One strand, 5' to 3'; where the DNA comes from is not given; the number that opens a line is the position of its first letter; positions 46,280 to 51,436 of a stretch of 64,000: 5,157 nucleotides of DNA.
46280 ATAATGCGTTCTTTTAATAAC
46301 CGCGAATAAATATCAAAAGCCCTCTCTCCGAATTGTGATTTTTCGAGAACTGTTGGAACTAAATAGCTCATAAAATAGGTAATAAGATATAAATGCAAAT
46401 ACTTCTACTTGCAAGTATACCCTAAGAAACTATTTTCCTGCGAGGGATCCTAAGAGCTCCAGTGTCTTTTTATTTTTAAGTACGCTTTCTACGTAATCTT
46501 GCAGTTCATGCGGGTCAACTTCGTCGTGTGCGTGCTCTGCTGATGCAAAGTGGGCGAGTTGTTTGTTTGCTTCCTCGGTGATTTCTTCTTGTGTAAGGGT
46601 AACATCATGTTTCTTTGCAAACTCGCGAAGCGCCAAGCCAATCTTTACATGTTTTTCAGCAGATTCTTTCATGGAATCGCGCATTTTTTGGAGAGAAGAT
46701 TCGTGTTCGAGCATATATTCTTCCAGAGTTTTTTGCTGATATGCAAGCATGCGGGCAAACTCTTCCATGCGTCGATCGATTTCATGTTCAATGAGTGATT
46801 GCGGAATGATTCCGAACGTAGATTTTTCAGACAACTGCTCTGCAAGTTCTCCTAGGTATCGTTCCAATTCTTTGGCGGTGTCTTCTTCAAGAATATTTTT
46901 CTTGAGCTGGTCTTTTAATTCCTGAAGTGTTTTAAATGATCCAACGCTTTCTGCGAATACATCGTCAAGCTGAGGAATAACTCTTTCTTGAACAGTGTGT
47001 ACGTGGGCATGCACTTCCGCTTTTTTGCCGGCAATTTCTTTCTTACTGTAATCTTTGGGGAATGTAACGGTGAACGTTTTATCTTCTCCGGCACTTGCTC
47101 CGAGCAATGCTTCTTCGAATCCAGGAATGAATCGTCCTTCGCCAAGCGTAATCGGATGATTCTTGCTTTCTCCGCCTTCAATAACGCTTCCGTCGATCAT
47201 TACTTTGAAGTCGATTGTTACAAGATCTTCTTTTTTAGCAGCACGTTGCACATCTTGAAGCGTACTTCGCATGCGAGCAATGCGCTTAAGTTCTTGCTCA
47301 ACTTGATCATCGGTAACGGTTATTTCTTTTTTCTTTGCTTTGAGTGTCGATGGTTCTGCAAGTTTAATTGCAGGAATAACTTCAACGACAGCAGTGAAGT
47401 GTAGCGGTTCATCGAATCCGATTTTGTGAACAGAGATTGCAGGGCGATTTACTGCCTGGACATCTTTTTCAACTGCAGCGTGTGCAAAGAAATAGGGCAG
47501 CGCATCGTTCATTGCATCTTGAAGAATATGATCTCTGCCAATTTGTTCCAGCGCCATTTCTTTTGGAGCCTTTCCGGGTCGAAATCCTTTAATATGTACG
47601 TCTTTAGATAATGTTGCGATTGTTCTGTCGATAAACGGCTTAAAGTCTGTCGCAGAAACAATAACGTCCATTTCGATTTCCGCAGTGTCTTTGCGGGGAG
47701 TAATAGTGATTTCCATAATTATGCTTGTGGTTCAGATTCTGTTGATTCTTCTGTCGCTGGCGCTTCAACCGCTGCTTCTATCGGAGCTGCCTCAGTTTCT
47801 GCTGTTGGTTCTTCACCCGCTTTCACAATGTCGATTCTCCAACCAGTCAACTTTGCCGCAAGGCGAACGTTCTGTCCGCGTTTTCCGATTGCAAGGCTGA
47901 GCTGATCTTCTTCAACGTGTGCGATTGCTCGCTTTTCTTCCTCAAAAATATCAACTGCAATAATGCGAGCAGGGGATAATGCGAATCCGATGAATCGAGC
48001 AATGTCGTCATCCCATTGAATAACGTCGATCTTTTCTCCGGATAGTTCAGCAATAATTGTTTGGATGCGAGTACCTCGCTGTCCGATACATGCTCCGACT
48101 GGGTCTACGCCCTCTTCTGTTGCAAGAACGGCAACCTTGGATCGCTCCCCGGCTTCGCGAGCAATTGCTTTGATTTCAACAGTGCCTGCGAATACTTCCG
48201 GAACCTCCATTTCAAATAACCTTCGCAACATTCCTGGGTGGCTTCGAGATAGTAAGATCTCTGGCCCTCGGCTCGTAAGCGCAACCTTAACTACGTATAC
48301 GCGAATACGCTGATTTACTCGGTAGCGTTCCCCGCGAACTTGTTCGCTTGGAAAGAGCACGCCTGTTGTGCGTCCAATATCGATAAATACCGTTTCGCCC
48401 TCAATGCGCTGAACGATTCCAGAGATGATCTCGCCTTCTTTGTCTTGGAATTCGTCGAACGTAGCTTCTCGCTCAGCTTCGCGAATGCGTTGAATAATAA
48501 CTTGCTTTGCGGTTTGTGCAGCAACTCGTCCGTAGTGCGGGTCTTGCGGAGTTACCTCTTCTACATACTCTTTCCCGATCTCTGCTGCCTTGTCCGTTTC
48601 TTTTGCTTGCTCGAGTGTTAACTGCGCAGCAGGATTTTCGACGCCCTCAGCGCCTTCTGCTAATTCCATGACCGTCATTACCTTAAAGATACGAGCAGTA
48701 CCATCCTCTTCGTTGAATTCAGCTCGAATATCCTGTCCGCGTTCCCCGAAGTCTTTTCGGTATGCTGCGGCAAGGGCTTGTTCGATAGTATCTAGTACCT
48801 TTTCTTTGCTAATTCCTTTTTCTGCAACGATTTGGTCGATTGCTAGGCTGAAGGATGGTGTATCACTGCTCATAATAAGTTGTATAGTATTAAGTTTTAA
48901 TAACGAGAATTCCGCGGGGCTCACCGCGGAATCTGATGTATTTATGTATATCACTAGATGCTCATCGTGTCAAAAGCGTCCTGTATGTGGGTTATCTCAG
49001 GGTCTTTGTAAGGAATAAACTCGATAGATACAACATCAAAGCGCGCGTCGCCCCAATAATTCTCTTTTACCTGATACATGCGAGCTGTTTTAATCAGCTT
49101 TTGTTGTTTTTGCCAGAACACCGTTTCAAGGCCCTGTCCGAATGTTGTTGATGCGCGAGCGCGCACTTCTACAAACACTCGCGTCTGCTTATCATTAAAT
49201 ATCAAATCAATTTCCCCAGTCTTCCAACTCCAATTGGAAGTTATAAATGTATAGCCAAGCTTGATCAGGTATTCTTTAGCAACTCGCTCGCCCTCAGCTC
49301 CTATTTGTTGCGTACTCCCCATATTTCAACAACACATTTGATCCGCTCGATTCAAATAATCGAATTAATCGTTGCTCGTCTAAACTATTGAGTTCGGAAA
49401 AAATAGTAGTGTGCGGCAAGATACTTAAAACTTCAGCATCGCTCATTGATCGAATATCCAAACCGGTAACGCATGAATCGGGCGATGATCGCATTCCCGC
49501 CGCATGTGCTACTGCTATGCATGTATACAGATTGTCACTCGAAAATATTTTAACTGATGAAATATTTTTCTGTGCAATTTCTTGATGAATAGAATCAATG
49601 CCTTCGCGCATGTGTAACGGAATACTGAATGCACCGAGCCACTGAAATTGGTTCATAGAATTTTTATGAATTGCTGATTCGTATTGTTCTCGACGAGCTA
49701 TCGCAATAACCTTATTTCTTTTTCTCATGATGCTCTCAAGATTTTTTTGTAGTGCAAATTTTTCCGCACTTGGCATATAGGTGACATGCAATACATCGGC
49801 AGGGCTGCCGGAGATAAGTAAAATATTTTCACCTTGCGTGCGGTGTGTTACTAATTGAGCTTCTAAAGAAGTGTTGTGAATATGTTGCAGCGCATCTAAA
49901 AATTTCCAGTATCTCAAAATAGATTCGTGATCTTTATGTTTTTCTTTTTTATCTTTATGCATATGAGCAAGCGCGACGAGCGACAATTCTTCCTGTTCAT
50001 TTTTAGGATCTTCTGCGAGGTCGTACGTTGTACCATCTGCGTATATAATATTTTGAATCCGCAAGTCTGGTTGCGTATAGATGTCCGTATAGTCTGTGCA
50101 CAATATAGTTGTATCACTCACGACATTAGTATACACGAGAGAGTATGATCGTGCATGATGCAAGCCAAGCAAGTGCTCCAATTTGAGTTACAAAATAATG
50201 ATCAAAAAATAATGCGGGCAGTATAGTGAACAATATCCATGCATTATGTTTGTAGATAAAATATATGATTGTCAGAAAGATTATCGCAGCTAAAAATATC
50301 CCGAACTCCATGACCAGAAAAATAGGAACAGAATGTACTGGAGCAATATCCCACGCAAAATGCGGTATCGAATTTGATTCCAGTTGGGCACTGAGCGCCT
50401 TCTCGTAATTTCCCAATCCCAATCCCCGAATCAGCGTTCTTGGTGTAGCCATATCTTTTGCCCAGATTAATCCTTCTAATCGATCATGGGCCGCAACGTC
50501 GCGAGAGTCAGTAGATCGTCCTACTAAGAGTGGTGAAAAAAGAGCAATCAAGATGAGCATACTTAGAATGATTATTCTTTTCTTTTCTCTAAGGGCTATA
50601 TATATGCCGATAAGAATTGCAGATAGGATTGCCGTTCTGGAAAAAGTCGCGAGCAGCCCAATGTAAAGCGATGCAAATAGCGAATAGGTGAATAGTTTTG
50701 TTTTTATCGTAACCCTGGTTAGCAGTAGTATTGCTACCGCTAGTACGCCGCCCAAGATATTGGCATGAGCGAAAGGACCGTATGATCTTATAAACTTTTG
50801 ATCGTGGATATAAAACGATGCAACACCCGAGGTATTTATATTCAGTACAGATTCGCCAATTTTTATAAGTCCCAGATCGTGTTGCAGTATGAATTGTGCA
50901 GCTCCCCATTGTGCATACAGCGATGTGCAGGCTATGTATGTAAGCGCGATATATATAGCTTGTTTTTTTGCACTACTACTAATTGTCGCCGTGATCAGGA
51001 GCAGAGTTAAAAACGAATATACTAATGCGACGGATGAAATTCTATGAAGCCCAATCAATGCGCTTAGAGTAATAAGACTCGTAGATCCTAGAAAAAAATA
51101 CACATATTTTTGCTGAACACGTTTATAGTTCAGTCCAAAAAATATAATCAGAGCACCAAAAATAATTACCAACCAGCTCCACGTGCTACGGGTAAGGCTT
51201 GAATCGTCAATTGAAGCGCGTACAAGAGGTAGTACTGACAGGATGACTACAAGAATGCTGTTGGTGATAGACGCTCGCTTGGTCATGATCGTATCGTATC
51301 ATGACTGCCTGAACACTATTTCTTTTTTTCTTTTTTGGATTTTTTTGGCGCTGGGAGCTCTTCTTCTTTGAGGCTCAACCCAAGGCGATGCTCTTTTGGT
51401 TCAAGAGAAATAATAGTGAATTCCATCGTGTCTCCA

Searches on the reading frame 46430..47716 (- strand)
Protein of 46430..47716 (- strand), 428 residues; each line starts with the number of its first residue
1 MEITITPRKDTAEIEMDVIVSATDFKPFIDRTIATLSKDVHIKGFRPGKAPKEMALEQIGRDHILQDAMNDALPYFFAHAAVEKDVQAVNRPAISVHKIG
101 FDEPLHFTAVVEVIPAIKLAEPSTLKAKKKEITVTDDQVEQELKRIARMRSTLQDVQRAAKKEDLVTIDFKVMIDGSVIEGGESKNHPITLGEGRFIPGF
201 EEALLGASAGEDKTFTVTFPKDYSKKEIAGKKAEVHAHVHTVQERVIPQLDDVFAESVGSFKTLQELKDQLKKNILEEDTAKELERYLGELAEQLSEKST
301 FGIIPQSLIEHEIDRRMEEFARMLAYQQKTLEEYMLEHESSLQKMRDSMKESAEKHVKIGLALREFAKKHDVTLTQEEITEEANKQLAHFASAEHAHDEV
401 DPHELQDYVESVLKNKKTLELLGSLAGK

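Call 8: search_protein_families(library=pfam, proteins=[window:46430-47716:-], max_evalue=0.001)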
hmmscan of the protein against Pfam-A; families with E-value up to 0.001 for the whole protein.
window:46430-47716:- (428 aa): 3 families
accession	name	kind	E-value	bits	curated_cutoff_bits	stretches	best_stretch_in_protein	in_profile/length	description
PF05697.18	Trigger_N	-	3.7e-32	112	22.2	1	1-146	1-144/144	Bacterial trigger factor protein (TF)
PF05698.19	Trigger_C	-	6.6e-29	101.5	22.7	1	263-422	1-160/162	Bacterial trigger factor protein (TF) C-terminus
PF00254.34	FKBP_C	-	8.2e-16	58.6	21.1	1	158-237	3-85/94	FKBP-type peptidyl-prolyl cis-trans isomerase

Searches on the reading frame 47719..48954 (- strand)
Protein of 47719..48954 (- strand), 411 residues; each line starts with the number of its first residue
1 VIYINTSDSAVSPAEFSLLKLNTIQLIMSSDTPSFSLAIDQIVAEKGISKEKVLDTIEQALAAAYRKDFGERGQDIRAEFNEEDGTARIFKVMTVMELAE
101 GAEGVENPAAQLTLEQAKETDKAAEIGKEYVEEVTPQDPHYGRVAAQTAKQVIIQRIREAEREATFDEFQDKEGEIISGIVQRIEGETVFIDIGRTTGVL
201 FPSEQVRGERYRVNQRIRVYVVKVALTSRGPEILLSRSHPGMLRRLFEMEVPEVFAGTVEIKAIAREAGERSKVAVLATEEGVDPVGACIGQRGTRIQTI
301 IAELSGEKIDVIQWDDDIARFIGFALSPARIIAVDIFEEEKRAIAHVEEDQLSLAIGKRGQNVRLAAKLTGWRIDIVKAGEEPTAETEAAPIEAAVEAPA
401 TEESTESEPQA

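Call 8: search_protein_families(library=pfam, proteins=[window:47719-48954:-], max_evalue=0.001)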
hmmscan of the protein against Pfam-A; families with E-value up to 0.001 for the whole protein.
window:47719-48954:- (411 aa): 6 families
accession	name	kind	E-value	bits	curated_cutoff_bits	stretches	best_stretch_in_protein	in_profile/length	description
PF08529.16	NusA_N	-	2e-33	115.6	23.8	1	36-163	3-119/119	NusA N-terminal domain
PF13184.12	KH_5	-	3.6e-30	104.3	27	1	268-336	1-69/69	NusA-like KH domain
PF00575.29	S1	-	4.1e-07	30.7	22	1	171-229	2-67/74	S1 RNA binding domain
PF00013.35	KH_1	-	1.1e-05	25.6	21.5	0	286-317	11-40/66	KH domain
PF23095.1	KH_NusA_C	-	0.00011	22.6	34.2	1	343-376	1-34/59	Transcription termination/antitermination protein NusA, KH domain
PF10246.15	MRP-S35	-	0.00089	19.6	25.1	0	162-229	12-79/105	Mitochondrial ribosomal protein MRP-S35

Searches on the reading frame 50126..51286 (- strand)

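Call 9: search_protein_families(library=pfam, proteins=[window:50126-51286:-], max_evalue=0.001)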
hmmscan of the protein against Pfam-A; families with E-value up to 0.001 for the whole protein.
window:50126-51286:- (386 aa): 1 family
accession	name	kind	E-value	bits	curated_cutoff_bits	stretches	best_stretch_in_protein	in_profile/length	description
PF04932.20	Wzy_C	-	0.00011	22.4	31.7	1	205-336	4-148/149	O-Antigen ligase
